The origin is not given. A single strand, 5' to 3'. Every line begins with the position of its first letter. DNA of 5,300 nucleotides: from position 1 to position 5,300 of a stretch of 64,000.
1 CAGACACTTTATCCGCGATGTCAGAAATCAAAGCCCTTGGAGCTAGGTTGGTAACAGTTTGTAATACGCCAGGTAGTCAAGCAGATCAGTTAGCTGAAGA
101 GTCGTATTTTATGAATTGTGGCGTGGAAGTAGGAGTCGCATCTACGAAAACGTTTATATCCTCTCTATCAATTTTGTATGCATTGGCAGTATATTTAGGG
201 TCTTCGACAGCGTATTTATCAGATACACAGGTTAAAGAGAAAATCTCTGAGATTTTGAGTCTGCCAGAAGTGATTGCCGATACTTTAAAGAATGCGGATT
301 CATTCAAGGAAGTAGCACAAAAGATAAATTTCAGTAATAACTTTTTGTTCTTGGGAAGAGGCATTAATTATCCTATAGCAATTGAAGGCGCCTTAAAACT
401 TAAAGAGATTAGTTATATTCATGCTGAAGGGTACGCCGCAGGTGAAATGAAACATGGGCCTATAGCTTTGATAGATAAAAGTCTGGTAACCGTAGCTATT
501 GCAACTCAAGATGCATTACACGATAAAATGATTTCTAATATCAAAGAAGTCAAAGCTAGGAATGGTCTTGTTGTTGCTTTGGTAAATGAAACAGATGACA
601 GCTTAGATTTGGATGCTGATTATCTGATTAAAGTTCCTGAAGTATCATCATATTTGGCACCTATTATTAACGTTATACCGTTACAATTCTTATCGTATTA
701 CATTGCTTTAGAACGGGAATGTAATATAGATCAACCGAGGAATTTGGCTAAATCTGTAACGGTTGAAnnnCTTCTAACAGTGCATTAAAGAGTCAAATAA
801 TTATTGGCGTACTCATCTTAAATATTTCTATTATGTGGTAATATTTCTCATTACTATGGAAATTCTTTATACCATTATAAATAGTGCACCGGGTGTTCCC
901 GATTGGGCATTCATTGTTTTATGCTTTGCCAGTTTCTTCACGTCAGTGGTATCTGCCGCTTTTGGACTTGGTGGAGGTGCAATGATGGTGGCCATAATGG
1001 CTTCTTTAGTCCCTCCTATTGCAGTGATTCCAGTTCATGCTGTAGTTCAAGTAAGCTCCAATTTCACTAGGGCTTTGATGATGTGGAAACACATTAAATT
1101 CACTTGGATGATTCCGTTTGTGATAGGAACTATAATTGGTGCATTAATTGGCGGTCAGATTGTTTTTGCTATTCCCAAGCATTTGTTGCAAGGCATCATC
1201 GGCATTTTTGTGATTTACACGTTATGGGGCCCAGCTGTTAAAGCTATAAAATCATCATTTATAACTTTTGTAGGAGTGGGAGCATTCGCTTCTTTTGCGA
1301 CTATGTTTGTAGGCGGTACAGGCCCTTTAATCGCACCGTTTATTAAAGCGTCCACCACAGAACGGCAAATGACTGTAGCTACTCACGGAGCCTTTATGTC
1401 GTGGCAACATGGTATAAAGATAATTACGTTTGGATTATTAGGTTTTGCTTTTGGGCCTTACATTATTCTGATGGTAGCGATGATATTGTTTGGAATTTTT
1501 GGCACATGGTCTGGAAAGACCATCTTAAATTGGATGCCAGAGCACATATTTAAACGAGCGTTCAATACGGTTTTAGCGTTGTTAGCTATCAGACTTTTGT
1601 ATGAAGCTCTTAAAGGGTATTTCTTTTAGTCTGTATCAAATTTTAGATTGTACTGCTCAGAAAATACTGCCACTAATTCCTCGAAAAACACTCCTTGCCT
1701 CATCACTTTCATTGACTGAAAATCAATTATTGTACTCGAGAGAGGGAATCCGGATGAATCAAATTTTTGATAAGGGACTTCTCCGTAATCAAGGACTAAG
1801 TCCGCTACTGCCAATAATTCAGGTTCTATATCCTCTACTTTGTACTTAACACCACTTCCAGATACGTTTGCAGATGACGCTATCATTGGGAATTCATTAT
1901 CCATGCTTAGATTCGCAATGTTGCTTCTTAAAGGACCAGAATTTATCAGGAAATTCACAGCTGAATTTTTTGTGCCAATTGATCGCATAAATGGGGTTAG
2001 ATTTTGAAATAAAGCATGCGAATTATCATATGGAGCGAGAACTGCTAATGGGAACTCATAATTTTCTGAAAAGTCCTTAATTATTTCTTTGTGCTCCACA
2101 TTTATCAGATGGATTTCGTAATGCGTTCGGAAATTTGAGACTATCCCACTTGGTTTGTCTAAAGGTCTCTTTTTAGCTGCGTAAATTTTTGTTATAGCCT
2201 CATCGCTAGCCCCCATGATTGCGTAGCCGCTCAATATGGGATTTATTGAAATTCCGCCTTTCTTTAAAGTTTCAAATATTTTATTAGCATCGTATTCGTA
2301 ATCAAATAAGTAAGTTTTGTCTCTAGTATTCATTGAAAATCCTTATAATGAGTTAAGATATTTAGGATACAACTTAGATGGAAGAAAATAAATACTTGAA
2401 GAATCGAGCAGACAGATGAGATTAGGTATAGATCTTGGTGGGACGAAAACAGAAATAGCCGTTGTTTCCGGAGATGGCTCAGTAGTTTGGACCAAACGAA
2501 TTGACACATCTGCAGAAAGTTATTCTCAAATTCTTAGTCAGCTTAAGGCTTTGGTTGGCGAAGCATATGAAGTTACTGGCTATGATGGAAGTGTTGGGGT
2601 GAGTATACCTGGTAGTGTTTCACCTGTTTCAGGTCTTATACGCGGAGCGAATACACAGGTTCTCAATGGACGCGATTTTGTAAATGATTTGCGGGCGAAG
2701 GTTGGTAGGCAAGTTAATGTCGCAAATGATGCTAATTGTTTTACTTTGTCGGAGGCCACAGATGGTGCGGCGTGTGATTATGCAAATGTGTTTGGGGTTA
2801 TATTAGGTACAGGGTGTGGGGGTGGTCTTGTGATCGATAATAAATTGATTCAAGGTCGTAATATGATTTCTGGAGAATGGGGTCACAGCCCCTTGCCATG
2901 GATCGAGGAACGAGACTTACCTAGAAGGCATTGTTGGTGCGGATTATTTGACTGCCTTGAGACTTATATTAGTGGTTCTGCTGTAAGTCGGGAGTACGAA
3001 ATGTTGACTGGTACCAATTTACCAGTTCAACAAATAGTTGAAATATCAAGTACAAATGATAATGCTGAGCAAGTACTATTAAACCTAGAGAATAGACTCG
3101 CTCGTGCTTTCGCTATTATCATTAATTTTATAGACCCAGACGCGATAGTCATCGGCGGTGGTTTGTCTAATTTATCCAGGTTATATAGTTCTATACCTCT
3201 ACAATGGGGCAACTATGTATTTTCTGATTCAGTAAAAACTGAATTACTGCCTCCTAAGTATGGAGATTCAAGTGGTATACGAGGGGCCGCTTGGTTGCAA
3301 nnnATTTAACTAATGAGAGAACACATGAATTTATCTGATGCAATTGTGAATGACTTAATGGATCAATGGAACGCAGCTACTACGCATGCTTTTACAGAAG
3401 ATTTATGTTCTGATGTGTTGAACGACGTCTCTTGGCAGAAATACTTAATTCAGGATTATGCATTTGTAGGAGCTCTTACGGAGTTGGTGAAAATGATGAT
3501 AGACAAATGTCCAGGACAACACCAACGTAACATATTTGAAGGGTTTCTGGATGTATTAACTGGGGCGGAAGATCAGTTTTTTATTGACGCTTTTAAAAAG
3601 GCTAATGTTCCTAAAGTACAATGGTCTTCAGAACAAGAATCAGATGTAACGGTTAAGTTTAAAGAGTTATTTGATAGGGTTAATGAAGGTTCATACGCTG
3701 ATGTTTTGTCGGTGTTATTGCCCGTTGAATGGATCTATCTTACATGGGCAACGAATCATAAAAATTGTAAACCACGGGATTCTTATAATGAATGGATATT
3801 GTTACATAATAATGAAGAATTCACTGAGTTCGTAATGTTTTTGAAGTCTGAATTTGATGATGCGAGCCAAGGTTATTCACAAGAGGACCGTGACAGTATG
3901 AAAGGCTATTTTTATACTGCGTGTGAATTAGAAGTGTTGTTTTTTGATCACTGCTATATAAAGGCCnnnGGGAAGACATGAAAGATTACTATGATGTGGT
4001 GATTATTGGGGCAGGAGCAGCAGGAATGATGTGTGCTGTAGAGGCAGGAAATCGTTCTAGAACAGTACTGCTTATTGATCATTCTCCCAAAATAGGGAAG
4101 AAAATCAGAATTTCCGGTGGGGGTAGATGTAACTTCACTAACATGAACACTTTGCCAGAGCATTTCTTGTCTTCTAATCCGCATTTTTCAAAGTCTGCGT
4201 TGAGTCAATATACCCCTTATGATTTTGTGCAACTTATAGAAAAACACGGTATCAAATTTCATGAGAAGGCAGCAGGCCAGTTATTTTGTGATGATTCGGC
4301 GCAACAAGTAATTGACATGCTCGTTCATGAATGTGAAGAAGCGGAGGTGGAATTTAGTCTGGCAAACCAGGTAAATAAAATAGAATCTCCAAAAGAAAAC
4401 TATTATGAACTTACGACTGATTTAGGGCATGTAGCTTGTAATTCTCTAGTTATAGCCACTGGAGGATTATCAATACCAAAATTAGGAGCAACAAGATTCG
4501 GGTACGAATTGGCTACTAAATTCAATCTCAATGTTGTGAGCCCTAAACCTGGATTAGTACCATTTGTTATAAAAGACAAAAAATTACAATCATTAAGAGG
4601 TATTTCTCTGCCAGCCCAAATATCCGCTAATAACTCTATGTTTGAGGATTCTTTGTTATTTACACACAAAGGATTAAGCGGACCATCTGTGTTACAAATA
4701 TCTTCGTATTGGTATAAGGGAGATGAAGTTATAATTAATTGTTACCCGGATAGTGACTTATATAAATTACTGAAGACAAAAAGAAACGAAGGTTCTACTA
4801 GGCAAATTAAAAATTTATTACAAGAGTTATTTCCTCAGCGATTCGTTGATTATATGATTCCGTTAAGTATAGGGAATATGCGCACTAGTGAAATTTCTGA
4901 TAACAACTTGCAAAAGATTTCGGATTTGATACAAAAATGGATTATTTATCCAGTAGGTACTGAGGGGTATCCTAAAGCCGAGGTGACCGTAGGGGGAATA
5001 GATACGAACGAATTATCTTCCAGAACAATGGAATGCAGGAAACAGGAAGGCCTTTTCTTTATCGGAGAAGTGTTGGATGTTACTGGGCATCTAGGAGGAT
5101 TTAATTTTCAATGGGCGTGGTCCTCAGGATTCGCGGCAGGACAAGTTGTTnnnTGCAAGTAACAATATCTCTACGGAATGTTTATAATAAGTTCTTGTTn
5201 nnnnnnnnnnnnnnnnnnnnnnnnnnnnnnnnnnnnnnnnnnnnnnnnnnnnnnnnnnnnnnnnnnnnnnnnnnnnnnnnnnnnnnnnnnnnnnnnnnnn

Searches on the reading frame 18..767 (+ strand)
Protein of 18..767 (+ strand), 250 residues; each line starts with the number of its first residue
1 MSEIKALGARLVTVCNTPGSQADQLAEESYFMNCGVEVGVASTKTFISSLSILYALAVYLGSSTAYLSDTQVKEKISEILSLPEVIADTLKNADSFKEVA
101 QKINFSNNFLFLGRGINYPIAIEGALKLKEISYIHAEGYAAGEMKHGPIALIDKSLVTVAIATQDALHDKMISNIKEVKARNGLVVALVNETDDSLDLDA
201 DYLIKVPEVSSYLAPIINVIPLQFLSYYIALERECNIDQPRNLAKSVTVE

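Call 88: search_protein_families(library=pfam, proteins=[window:18-767:+], max_evalue=0.001)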
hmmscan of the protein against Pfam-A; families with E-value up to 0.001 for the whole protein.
window:18-767:+ (250 aa): 1 family
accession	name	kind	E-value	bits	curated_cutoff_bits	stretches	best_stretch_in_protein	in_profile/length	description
PF01380.27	SIS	-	2.3e-31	108.8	25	2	106-232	5-130/131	SIS domain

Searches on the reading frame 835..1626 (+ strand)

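Call 88: search_protein_families(library=pfam, proteins=[window:835-1626:+], max_evalue=0.001)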
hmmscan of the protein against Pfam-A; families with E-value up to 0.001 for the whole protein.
window:835-1626:+ (264 aa): 1 family
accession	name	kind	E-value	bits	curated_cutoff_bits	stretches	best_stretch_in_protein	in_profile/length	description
PF01925.25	TauE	-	1.8e-22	80.7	32.6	1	30-254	2-237/237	Sulfite exporter TauE/SafE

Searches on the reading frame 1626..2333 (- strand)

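Call 88: search_protein_families(library=pfam, proteins=[window:1626-2333:-], max_evalue=0.001)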
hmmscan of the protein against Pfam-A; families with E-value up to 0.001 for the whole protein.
window:1626-2333:- (235 aa): 1 family
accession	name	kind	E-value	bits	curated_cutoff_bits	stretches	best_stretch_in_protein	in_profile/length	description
PF01300.24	Sua5_yciO_yrdC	-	1.7e-14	54.1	25.1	1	22-214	2-178/178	Telomere recombination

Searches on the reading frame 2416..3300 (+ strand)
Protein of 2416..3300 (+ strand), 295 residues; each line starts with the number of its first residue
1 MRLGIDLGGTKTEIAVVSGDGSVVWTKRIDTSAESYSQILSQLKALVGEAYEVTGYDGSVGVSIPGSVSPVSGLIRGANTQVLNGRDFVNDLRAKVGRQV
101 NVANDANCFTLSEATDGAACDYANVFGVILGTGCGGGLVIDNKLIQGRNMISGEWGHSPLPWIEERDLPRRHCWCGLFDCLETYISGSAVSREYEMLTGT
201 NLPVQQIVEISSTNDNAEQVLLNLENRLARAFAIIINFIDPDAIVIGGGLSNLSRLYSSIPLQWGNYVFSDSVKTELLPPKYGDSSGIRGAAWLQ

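Call 88: search_protein_families(library=pfam, proteins=[window:2416-3300:+], max_evalue=0.001)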
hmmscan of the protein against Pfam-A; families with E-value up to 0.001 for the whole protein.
window:2416-3300:+ (295 aa): 1 family
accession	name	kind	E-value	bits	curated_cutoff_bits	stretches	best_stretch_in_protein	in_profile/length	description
PF00480.26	ROK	-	2.7e-68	231.1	22.9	1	3-294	2-290/294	ROK family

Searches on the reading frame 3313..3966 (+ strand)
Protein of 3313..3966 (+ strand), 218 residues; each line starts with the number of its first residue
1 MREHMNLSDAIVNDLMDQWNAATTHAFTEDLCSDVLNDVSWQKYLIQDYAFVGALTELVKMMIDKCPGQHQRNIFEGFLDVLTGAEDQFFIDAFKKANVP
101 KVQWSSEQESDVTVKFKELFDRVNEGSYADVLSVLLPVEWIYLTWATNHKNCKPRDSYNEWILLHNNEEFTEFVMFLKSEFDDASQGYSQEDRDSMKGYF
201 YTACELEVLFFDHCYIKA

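Call 88: search_protein_families(library=pfam, proteins=[window:3313-3966:+], max_evalue=0.001)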
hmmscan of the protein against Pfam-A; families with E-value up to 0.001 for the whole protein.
window:3313-3966:+ (218 aa): 1 family
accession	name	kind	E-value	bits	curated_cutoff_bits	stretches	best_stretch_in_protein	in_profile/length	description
PF03070.21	TENA_THI-4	-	6.8e-16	59.1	22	1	17-213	6-206/210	TENA/THI-4/PQQC family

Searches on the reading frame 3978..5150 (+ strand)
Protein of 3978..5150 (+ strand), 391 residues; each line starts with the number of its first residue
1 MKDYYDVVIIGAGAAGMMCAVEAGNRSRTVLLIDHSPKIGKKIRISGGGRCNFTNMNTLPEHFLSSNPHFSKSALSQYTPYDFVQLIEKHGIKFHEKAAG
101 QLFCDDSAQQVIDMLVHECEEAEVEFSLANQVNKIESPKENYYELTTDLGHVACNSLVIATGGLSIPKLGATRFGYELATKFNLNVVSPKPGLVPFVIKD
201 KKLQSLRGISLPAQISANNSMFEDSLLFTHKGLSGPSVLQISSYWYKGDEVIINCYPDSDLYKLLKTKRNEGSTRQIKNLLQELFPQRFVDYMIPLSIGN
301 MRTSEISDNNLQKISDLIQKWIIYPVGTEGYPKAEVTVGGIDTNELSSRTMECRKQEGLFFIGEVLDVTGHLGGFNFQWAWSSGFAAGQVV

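Call 88: search_protein_families(library=pfam, proteins=[window:3978-5150:+], max_evalue=0.001)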
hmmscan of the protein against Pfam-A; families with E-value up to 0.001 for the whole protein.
window:3978-5150:+ (391 aa): 10 families
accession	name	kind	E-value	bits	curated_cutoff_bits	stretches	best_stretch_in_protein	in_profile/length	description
PF03486.20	HI0933_like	-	1.1e-93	313.6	50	1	6-389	2-243/244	HI0933-like protein Rossmann domain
PF22780.1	HI0933_like_1st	-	5.4e-36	124.3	27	1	190-336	1-165/165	HI0933-like protein barrel and H2TH domain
PF00890.30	FAD_binding_2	-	5.5e-11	42.7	20.4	1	6-57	1-52/414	FAD binding domain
PF01266.30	DAO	-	1.1e-09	38.8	27.9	1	6-107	1-95/353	FAD dependent oxidoreductase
PF07992.20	Pyr_redox_2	-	6.4e-09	36.1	26.1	1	5-164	1-110/291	Pyridine nucleotide-disulphide oxidoreductase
PF13738.12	Pyr_redox_3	-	1.8e-08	34.5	30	0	110-169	82-140/305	Pyridine nucleotide-disulphide oxidoreductase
PF12831.13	FAD_oxidored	-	1.3e-07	31.8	27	1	6-137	1-116/416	FAD dependent oxidoreductase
PF01134.28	GIDA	-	2.3e-06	27.4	22.1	0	6-36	1-31/391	Glucose inhibited division protein A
PF13450.12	NAD_binding_8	-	3.2e-05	24.5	21.9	1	9-41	1-33/68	NAD(P)-binding Rossmann-like domain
PF05834.18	Lycopene_cycl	-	0.00072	19.2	23.4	0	6-39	1-36/380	Lycopene cyclase protein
